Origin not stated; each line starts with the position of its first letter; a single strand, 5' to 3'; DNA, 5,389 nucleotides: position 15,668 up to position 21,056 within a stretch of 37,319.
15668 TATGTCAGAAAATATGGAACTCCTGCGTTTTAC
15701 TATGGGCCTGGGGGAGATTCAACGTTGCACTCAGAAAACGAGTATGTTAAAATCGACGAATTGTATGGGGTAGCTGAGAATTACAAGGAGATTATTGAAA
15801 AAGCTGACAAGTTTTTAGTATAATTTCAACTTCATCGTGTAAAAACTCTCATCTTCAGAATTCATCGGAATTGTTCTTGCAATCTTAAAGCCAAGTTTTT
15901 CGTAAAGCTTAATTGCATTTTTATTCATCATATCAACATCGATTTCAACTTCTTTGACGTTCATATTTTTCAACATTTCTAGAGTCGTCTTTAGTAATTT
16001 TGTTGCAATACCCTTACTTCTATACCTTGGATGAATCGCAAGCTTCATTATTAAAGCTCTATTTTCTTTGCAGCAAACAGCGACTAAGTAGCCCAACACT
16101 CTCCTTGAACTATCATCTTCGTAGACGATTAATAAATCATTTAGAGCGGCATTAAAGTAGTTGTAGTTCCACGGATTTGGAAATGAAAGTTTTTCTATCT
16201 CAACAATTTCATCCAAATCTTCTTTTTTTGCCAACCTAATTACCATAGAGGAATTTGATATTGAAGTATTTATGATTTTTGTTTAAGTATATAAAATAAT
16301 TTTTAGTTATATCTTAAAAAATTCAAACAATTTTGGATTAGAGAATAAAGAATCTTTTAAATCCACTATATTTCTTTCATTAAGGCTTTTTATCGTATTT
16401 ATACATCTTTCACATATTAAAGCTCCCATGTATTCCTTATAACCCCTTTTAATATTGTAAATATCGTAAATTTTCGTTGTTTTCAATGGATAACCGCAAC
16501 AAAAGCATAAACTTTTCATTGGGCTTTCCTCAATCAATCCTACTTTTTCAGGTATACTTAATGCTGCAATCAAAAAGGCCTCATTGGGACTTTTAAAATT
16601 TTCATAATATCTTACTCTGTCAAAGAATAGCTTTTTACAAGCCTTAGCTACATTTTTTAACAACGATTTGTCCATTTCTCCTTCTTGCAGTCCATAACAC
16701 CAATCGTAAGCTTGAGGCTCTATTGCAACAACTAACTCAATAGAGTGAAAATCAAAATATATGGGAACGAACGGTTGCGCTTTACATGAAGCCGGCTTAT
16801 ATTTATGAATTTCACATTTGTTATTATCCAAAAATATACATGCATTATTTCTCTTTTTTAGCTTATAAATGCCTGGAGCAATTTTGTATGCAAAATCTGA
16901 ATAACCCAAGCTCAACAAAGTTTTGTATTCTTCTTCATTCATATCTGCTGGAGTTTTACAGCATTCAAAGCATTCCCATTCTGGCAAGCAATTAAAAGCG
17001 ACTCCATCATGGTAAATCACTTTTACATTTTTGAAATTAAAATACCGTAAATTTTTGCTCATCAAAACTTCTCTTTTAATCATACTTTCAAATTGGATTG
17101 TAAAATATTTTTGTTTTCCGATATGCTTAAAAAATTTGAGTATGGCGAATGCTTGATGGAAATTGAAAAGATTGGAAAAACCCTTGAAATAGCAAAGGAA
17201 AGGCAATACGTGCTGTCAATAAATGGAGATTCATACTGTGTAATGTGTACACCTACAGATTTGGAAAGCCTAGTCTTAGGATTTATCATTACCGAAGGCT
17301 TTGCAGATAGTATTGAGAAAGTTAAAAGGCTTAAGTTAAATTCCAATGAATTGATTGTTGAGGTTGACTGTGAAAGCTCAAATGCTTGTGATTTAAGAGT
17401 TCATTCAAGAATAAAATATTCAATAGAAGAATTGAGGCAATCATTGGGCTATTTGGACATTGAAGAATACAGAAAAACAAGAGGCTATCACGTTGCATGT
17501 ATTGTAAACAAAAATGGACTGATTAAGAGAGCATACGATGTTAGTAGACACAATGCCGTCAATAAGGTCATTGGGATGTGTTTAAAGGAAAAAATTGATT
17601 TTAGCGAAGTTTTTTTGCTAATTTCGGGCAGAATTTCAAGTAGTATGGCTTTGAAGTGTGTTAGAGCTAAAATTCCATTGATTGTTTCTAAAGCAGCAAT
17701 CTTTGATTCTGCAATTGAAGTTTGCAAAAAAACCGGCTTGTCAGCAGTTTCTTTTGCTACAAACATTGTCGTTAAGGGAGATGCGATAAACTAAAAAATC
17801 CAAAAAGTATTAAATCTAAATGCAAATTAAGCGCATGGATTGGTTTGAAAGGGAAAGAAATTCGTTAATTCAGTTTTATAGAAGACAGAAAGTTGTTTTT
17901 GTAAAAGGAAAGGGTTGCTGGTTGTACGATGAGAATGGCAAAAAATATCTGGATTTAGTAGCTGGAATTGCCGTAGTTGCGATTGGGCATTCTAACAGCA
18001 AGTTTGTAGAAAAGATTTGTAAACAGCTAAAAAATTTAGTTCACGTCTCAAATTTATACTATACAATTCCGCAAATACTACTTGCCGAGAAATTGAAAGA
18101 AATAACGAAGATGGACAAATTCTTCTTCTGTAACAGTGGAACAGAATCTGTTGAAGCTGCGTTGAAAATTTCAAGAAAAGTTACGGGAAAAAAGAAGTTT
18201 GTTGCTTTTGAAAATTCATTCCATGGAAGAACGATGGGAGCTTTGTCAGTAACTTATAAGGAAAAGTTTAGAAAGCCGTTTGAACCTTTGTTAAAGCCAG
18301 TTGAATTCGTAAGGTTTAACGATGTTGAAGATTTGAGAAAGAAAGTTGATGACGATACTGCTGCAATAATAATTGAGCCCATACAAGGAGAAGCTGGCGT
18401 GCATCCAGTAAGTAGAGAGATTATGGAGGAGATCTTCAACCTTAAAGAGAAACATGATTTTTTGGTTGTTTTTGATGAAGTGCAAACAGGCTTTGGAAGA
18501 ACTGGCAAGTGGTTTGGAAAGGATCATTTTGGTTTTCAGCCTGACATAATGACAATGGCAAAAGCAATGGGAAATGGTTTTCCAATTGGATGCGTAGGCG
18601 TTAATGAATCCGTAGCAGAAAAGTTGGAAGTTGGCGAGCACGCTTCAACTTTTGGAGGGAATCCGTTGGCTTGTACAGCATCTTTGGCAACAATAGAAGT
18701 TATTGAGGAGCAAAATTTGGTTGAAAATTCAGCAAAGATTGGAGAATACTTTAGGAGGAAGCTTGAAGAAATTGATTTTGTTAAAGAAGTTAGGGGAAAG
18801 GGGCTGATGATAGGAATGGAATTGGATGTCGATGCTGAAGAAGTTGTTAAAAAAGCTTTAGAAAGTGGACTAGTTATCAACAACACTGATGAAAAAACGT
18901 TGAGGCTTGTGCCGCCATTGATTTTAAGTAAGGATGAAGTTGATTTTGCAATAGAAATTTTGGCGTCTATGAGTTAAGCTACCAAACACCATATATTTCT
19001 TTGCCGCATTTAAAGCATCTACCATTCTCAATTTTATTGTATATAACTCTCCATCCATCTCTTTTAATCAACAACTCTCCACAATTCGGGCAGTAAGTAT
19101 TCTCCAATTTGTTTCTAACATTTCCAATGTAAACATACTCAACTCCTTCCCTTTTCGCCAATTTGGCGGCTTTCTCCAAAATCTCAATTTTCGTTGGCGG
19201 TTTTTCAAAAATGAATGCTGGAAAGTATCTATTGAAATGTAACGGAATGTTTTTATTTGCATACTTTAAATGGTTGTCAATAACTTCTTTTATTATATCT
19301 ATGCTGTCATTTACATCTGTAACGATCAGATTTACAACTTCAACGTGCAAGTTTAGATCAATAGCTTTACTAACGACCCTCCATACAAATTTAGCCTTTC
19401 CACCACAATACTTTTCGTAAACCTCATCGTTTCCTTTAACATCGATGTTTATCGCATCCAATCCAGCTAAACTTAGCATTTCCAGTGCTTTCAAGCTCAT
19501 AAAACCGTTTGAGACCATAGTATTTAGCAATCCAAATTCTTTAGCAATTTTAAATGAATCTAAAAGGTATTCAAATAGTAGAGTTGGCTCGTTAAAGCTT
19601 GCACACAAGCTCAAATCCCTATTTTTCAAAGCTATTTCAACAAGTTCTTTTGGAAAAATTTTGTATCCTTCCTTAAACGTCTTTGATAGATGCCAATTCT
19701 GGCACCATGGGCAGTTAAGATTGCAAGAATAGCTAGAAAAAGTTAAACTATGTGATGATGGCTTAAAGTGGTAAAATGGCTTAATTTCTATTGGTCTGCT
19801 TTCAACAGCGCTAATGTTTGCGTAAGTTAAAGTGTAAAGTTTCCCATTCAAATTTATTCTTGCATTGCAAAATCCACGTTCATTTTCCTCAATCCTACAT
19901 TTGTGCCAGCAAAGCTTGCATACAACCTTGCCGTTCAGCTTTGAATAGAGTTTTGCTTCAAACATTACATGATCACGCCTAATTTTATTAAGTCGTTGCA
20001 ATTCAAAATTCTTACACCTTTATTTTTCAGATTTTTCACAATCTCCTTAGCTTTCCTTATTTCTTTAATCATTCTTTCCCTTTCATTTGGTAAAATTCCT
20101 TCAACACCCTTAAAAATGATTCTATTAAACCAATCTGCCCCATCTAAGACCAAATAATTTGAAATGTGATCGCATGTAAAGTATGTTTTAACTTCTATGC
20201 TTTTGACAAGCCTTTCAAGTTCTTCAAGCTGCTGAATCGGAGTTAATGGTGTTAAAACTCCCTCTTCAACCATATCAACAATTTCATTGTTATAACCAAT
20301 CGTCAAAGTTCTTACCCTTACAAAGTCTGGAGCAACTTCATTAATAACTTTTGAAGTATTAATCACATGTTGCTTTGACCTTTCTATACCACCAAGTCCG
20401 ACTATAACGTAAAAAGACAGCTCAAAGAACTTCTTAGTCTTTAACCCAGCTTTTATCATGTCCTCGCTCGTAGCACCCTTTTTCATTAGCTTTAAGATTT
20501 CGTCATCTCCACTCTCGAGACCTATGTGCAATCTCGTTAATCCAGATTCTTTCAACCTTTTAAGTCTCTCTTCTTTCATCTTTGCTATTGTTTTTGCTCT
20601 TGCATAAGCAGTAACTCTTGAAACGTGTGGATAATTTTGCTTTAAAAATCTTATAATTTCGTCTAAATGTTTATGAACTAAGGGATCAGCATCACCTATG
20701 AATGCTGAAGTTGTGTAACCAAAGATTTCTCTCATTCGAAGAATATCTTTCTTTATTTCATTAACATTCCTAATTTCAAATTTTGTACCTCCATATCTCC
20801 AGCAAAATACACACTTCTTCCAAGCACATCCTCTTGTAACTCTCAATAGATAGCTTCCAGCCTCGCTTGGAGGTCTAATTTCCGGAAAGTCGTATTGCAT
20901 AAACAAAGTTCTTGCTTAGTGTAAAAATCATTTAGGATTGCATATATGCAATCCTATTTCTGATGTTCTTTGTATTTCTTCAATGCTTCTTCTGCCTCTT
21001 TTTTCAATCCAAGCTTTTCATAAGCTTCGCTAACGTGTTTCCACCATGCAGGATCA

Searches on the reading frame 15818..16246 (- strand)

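Call 38: search_protein_families(library=pfam, max_evalue=0.00001, proteins=[window:15818-16246:-])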
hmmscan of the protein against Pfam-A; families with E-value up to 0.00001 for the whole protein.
window:15818-16246:- (143 aa): 8 families
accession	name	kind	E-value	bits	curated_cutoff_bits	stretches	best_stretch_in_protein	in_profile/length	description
PF00583.31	Acetyltransf_1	-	1.8e-17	64.1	20.7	1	12-120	2-116/116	Acetyltransferase (GNAT) family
PF13508.13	Acetyltransf_7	-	1.5e-14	54.6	27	1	38-121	4-83/84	Acetyltransferase (GNAT) domain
PF13673.13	Acetyltransf_10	-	3.8e-11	43.5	23.6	1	48-140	40-126/128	Acetyltransferase (GNAT) domain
PF13302.13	Acetyltransf_3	-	3.7e-08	34.6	25.4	1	39-121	57-138/138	Acetyltransferase (GNAT) domain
PF08445.16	FR47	-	8.3e-08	32.6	22.1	1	50-123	8-80/86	FR47-like protein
PF13420.13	Acetyltransf_4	-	8.7e-07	29.5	24.3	1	39-125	49-139/155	Acetyltransferase (GNAT) domain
PF17013.11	Acetyltransf_15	-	7.3e-06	26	35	0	59-121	68-137/210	Putative acetyl-transferase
PF13527.13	Acetyltransf_9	-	7.5e-06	26.4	25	0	66-98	75-107/127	Acetyltransferase (GNAT) domain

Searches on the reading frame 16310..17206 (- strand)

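Call 38: search_protein_families(library=pfam, max_evalue=0.00001, proteins=[window:16310-17206:-])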
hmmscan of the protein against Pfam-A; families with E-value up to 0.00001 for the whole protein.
window:16310-17206:- (299 aa): 1 family
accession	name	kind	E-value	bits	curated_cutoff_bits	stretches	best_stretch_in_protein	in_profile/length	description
PF03692.20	CxxCxxCC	-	2e-07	32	23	1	78-147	4-72/85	Putative zinc- or iron-chelating domain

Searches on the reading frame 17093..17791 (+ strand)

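Call 38: search_protein_families(library=pfam, max_evalue=0.00001, proteins=[window:17093-17791:+])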
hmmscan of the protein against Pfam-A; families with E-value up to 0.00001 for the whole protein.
window:17093-17791:+ (233 aa): 1 family
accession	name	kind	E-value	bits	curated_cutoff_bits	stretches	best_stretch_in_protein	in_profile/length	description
PF02634.21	FdhD-NarQ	-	8.9e-43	147.2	27.2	2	124-224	123-224/237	FdhD/NarQ family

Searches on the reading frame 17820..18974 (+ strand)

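Call 38: search_protein_families(library=pfam, max_evalue=0.00001, proteins=[window:17820-18974:+])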
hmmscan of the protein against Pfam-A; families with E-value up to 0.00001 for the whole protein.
window:17820-18974:+ (385 aa): 1 family
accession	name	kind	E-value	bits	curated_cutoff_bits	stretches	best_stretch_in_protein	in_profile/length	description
PF00202.27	Aminotran_3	-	1.1e-123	413.4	30.5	1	24-382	10-400/403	Aminotransferase class-III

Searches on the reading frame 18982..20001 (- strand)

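Call 39: search_protein_families(library=pfam, max_evalue=0.00001, proteins=[window:18982-20001:-])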
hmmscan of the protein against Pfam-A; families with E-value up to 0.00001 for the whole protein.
window:18982-20001:- (340 aa): 1 family
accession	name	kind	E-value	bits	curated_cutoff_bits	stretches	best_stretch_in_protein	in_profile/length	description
PF04055.27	Radical_SAM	-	3.7e-17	63.4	29.5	1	91-235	5-157/166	Radical SAM superfamily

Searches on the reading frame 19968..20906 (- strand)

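Call 39: search_protein_families(library=pfam, max_evalue=0.00001, proteins=[window:19968-20906:-])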
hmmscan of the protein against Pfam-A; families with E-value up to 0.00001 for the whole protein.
window:19968-20906:- (313 aa): 1 family
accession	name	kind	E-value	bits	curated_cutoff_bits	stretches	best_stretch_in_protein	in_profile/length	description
PF04055.27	Radical_SAM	-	8.6e-24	85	29.5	1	23-175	3-155/166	Radical SAM superfamily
